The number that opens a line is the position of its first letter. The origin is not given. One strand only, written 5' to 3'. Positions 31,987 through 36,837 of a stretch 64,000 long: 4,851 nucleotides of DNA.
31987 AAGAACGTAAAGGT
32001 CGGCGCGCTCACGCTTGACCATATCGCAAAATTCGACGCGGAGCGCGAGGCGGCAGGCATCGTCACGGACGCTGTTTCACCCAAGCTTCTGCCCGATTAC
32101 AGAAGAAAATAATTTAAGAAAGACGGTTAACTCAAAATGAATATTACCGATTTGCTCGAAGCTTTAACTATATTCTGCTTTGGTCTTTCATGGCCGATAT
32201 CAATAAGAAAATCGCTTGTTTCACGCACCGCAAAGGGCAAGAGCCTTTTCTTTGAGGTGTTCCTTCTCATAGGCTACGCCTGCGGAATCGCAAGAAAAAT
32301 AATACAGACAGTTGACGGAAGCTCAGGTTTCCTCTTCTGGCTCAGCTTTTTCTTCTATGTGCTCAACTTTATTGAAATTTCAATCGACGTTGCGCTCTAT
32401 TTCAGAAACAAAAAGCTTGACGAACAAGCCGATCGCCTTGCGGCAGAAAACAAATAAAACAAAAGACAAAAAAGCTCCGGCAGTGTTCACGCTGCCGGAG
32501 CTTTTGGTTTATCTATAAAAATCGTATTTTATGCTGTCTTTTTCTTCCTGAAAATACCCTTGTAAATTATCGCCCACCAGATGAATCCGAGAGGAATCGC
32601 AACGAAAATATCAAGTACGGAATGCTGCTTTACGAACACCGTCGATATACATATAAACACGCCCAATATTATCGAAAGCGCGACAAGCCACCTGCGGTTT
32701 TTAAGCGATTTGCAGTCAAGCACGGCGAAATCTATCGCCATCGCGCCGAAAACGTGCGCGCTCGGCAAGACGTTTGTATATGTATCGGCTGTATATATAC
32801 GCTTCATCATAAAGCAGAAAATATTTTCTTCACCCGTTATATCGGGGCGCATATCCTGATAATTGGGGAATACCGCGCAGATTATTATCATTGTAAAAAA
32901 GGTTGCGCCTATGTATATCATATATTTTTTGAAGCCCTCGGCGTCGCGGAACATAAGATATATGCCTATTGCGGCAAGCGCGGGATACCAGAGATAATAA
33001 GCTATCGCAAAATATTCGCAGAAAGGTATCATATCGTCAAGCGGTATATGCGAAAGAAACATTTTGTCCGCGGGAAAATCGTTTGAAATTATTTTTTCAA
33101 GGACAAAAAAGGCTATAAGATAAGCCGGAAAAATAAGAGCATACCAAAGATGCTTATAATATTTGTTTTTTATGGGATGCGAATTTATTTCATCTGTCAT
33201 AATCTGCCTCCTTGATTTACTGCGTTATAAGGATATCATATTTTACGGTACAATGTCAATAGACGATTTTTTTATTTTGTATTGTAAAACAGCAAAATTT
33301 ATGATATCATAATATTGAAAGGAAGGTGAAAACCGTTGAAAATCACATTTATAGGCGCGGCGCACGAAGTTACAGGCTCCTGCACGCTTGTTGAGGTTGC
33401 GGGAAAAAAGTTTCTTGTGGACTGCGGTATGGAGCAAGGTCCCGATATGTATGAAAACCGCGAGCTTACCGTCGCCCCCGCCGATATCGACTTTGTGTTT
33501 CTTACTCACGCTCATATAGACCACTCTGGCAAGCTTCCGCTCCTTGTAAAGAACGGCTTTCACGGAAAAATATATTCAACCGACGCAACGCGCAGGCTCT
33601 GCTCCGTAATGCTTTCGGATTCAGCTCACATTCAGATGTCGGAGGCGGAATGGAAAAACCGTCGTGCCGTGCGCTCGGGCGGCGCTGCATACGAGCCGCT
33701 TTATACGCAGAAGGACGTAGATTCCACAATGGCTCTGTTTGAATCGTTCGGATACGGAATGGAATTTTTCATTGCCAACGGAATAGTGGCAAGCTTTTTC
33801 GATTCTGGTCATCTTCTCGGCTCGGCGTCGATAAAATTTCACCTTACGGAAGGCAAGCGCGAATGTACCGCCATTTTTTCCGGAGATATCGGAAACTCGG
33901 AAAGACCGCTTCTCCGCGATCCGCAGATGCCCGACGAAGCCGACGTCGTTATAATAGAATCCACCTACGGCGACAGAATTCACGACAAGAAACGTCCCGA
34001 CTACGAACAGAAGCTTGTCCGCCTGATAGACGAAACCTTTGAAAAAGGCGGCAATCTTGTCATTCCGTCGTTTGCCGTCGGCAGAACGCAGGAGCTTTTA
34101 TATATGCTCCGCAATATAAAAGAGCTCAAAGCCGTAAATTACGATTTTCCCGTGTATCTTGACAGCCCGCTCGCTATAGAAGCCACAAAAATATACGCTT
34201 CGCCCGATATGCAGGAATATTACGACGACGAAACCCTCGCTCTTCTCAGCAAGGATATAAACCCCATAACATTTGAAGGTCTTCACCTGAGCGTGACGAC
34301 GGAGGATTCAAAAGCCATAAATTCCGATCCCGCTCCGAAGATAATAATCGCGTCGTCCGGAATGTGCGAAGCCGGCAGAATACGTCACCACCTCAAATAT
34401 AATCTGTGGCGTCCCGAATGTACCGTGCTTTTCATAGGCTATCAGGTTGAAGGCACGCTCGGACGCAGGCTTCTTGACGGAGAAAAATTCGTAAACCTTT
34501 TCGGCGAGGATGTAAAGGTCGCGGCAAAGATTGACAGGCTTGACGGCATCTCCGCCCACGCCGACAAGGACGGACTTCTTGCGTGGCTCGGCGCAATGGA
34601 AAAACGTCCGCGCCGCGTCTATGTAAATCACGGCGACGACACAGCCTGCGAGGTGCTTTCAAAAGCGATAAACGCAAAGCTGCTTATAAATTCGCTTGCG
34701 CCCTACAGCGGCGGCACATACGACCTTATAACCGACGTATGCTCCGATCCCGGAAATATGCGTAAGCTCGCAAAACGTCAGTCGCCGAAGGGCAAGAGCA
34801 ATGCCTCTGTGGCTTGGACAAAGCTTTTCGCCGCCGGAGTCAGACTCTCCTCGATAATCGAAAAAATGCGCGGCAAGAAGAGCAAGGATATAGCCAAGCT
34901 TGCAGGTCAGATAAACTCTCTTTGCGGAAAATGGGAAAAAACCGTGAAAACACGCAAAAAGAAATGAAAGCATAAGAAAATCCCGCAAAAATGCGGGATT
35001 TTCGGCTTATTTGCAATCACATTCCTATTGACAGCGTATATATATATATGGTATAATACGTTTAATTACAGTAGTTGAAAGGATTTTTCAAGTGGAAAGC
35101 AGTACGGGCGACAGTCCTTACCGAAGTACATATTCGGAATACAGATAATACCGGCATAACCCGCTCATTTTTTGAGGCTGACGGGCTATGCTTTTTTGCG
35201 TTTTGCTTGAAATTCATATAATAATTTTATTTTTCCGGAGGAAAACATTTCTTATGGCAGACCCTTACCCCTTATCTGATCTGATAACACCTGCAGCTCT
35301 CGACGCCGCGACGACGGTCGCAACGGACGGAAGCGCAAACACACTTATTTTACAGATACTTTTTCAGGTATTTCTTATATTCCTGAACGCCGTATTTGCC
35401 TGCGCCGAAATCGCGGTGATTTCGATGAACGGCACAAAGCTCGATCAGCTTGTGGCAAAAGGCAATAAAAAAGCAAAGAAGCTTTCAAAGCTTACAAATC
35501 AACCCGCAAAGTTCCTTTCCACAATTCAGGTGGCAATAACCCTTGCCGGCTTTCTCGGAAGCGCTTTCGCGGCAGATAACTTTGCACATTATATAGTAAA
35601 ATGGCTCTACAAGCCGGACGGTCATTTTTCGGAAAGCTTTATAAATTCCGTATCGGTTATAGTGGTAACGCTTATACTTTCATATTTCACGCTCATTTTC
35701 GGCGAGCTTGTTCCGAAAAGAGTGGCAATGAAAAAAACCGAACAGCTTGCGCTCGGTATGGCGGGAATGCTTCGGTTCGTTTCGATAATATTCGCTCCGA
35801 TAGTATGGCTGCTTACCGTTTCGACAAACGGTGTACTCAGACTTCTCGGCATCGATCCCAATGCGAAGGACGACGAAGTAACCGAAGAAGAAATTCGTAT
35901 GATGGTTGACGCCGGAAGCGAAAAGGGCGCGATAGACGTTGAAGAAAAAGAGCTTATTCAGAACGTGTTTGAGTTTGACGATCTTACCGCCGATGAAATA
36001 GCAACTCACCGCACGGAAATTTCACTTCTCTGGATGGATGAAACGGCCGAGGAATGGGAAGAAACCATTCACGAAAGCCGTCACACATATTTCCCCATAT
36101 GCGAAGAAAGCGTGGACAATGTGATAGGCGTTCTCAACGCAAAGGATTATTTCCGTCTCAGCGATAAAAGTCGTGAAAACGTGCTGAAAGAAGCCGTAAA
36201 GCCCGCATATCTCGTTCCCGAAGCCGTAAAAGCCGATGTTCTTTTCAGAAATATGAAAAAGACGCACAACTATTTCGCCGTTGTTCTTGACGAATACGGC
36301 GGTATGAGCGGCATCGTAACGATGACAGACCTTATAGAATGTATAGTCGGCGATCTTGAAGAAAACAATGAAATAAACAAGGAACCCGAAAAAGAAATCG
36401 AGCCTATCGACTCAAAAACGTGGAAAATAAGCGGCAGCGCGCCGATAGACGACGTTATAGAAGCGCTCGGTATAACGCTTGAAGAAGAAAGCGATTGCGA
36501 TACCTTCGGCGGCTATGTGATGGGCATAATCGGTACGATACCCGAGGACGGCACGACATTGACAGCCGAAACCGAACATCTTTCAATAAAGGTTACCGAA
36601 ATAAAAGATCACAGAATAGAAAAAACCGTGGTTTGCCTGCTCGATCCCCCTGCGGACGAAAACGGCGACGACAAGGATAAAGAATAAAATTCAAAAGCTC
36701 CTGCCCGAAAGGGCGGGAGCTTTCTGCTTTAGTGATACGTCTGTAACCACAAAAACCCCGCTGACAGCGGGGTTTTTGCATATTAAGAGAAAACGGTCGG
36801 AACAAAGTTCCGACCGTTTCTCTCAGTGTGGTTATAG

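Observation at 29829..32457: Anchor-less FrdAB plus separate HdrB matches the domain content of methanogen thiol:fumarate reductase TfrB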

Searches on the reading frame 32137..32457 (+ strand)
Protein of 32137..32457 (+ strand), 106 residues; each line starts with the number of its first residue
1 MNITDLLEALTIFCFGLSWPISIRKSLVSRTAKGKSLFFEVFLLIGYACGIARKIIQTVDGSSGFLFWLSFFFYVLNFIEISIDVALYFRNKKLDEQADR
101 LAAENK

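Call 28: search_protein_families(library=pfam, proteins=[window:32137-32457:+], max_evalue=0.01)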
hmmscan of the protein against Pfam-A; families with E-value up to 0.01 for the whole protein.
window:32137-32457:+ (106 aa): 1 family
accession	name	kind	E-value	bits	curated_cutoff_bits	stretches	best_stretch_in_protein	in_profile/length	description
PF10066.14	DUF2304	-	2.5e-05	24.9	25.5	1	28-104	23-99/106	Uncharacterized conserved protein (DUF2304)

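Call 44: search_protein_families(library=pfam, proteins=[window:32137-32457:+], max_evalue=10)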
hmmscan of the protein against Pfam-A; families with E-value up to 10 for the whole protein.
window:32137-32457:+ (106 aa): 1 family
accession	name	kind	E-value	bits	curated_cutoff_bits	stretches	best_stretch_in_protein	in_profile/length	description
PF10066.14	DUF2304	-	2.5e-05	24.9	25.5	1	28-104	23-99/106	Uncharacterized conserved protein (DUF2304)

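Call 45: find_homologous_proteins(query=window:32137-32457:+, max_evalue=0.001)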
Query window:32137-32457:+ (106 aa): 2446 proteins with E <= 0.001 among 2452 candidates; the best 120 are listed.
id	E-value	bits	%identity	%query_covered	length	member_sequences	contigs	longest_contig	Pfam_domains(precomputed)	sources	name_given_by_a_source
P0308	4.4e-59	215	95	100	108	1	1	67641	-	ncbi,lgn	-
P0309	1.1e-58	214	93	100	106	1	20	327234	-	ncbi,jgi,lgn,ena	-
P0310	3.9e-57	209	92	100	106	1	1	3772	-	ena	-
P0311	7.2e-55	202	92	95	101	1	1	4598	-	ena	-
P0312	6.4e-54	199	91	89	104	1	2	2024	-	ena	-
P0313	3.1e-53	196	91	89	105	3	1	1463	-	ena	-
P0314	5.2e-53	196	91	87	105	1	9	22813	-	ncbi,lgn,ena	-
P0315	6.7e-53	195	89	95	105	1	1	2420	-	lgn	-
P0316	1.1e-52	195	91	86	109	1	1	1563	-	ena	-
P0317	2.0e-52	194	88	95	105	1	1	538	-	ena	-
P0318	2.1e-52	194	90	87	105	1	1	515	-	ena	-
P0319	3.0e-52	193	92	87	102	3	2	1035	-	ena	-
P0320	3.3e-52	193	86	97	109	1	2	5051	-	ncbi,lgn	-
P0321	4.2e-52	193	92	92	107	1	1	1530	-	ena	-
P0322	4.6e-52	193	89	98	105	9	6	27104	-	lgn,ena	-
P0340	5.4e-51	189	93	87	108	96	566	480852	-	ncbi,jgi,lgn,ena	jgi:hypothetical protein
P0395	1.1e-49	185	86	95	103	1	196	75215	-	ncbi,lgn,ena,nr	ncbi:MAG: hypothetical protein PUK79_05960 [Clostridiales bacterium]|nr:hypothetical protein [Clostr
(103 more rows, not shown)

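Call 46: find_encoding_contigs(protein=P0340, flank=5000, max_places=3)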
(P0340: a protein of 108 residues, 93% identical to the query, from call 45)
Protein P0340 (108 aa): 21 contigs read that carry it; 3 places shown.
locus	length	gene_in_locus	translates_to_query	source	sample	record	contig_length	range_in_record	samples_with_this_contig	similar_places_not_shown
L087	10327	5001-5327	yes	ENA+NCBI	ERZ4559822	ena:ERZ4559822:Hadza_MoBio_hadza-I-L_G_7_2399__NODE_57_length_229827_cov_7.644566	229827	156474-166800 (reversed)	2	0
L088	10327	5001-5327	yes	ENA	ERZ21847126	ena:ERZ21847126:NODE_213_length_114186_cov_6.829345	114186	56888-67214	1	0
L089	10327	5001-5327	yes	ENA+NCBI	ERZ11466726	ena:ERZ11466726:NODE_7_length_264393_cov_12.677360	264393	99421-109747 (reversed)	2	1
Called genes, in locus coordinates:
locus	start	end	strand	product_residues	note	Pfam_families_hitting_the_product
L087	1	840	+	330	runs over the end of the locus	PF13237:Fer4_10 (faint), PF12797:Fer4_2 (faint), PF13183:Fer4_8, PF13187:Fer4_9 (weak), PF13534:Fer4_17 (weak)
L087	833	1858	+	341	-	PF13237:Fer4_10 (faint), PF13187:Fer4_9 (faint), PF13534:Fer4_17 (faint), PF12797:Fer4_2 (faint), PF13183:Fer4_8 (weak), PF17179:Fer4_22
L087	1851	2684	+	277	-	PF00970:FAD_binding_6 (weak), PF00175:NAD_binding_1, PF10418:DHODB_Fe-S_bind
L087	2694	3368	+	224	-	PF13510:Fer2_4 (weak), PF12838:Fer4_7 (weak), PF13187:Fer4_9 (weak)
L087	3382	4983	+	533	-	PF00890:FAD_binding_2, PF01266:DAO, PF03486:HI0933_like (weak), PF07992:Pyr_redox_2 (faint)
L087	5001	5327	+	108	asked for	-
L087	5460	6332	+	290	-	PF02588:YitT_membrane, PF10035:DUF2179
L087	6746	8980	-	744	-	PF01751:Toprim (weak), PF01131:Topoisom_bac, PF13342:Toprim_Crpt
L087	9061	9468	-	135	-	-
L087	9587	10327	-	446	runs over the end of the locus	PF00342:PGI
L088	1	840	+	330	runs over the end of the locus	PF13237:Fer4_10 (faint), PF13183:Fer4_8, PF13187:Fer4_9 (weak), PF13534:Fer4_17 (weak)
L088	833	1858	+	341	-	PF13237:Fer4_10 (faint), PF13187:Fer4_9 (faint), PF13534:Fer4_17 (faint), PF12797:Fer4_2 (faint), PF13183:Fer4_8 (weak), PF17179:Fer4_22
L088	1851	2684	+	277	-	PF00970:FAD_binding_6 (weak), PF00175:NAD_binding_1, PF10418:DHODB_Fe-S_bind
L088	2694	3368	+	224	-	PF13510:Fer2_4 (weak), PF13183:Fer4_8 (faint), PF12838:Fer4_7 (weak), PF13187:Fer4_9 (weak)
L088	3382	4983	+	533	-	PF00890:FAD_binding_2, PF01266:DAO, PF03486:HI0933_like (weak), PF07992:Pyr_redox_2 (faint)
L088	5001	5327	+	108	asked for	-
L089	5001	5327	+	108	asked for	-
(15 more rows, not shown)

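Call 47: find_encoding_contigs(protein=P0395, flank=5000, max_places=2)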
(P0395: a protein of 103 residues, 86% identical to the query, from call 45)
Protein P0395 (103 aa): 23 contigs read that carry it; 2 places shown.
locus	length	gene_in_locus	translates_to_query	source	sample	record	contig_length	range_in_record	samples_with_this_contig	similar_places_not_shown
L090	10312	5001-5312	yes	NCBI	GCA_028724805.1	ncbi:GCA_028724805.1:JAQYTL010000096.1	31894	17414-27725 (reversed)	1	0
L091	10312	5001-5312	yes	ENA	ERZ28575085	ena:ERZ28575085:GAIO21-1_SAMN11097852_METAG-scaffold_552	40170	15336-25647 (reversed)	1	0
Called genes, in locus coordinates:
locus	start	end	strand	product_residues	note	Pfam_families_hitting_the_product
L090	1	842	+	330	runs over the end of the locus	PF13237:Fer4_10 (faint), PF13534:Fer4_17 (faint), PF00037:Fer4 (faint), PF12797:Fer4_2 (faint), PF13183:Fer4_8, PF13187:Fer4_9 (weak)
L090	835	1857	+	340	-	PF13237:Fer4_10 (faint), PF13187:Fer4_9 (faint), PF13534:Fer4_17 (faint), PF00037:Fer4 (faint), PF12797:Fer4_2 (faint), PF13183:Fer4_8 (weak), PF17179:Fer4_22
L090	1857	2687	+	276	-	PF00970:FAD_binding_6 (weak), PF00175:NAD_binding_1, PF10418:DHODB_Fe-S_bind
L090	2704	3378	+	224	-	PF13510:Fer2_4 (weak), PF12838:Fer4_7 (weak), PF13187:Fer4_9 (weak)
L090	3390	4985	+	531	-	PF00890:FAD_binding_2, PF01266:DAO, PF03486:HI0933_like (weak), PF07992:Pyr_redox_2 (faint), PF12831:FAD_oxidored (faint)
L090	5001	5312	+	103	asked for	-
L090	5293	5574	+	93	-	PF01257:2Fe-2S_thioredx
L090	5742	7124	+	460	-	-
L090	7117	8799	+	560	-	PF02878:PGM_PMM_I, PF02879:PGM_PMM_II, PF02880:PGM_PMM_III, PF00408:PGM_PMM_IV (weak)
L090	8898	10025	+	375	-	PF00990:GGDEF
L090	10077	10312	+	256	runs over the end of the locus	PF01261:AP_endonuc_2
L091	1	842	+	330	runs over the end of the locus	PF13237:Fer4_10 (faint), PF00037:Fer4 (faint), PF12797:Fer4_2 (faint), PF13183:Fer4_8, PF13187:Fer4_9 (weak), PF13534:Fer4_17 (weak)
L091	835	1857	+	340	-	PF13237:Fer4_10 (faint), PF13187:Fer4_9 (faint), PF13534:Fer4_17 (faint), PF00037:Fer4 (faint), PF12797:Fer4_2 (faint), PF13183:Fer4_8 (weak), PF17179:Fer4_22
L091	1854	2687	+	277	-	PF00970:FAD_binding_6 (weak), PF00175:NAD_binding_1, PF10418:DHODB_Fe-S_bind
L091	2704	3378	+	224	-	PF13510:Fer2_4 (weak), PF12838:Fer4_7 (weak), PF13187:Fer4_9 (weak)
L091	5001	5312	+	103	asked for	-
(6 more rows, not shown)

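Call 50: search_solved_structures(query=A2, max_evalue=10, show_alignments=3)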
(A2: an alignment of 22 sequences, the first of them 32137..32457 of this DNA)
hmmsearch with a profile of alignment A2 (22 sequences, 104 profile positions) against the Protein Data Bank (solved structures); distinct sequences matched with E-value up to 10: 1.
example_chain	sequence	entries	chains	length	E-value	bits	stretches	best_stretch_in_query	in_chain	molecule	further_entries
6t9i_H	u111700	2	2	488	1.5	12.3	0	47-95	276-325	Transcriptional coactivator HFI1/ADA1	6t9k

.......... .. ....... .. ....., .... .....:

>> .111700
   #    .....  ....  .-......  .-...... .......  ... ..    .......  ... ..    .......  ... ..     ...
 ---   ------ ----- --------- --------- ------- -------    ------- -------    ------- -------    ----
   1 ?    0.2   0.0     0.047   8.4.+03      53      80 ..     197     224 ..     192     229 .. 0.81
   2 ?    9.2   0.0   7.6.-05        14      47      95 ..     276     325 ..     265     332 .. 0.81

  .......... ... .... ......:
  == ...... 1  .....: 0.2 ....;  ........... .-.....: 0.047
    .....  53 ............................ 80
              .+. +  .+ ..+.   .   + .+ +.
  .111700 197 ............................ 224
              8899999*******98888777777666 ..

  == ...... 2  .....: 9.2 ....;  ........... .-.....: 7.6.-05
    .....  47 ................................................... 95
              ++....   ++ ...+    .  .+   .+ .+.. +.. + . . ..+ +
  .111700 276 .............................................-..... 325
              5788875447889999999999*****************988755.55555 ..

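Call 54: search_protein_families(library=ncbifam, proteins=[window:32137-32457:+], max_evalue=0.00001)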
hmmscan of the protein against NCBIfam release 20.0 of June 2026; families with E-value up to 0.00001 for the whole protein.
window:32137-32457:+ (106 aa): 0 families

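Call 57: predict_structure(alignment_id=A3)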
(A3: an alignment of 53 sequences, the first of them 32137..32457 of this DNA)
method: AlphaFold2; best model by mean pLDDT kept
length: 106 residues; sequences in the alignment: 53
mean_pLDDT: 82.0   pTM: 0.66
mean pLDDT of the five models: 82.0, 81.2, 76.7, 71.2, 65.3
residues with pLDDT >= 90: 36; 70-90: 51; 50-70: 16; < 50: 3
segments of 3 or more residues with pLDDT < 50: 31-33
pLDDT, mean of each block of 10 residues (from residue 1): 85 83 60 65 92 90 89 94 88 80 73
secondary structure, 60 per line:
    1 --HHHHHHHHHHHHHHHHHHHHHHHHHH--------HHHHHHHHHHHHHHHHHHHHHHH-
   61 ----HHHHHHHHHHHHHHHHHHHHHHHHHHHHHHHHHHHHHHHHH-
elements in order: H3-28 H37-59 H65-105

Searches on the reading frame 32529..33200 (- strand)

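Call 28: search_protein_families(library=pfam, proteins=[window:32529-33200:-], max_evalue=0.01)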
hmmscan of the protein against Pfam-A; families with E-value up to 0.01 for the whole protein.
window:32529-33200:- (223 aa): 1 family
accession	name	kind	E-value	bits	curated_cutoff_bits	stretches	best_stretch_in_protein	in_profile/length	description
PF01569.27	PAP2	-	3.5e-09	36.9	27.2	1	93-219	2-128/130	PAP2 superfamily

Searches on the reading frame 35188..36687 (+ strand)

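Call 28: search_protein_families(library=pfam, proteins=[window:35188-36687:+], max_evalue=0.01)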
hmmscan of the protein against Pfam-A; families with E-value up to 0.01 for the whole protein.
window:35188-36687:+ (499 aa): 3 families
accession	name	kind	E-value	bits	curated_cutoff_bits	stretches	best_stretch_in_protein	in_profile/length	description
PF01595.25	CNNM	-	2.4e-55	187.5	28.4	1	59-253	2-181/181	Cyclin M transmembrane N-terminal domain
PF03471.22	CorC_HlyC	-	1.8e-18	66.7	27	1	407-479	3-74/81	Transporter associated domain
PF00571.33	CBS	-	6.9e-09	36.4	24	1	347-387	16-56/57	CBS domain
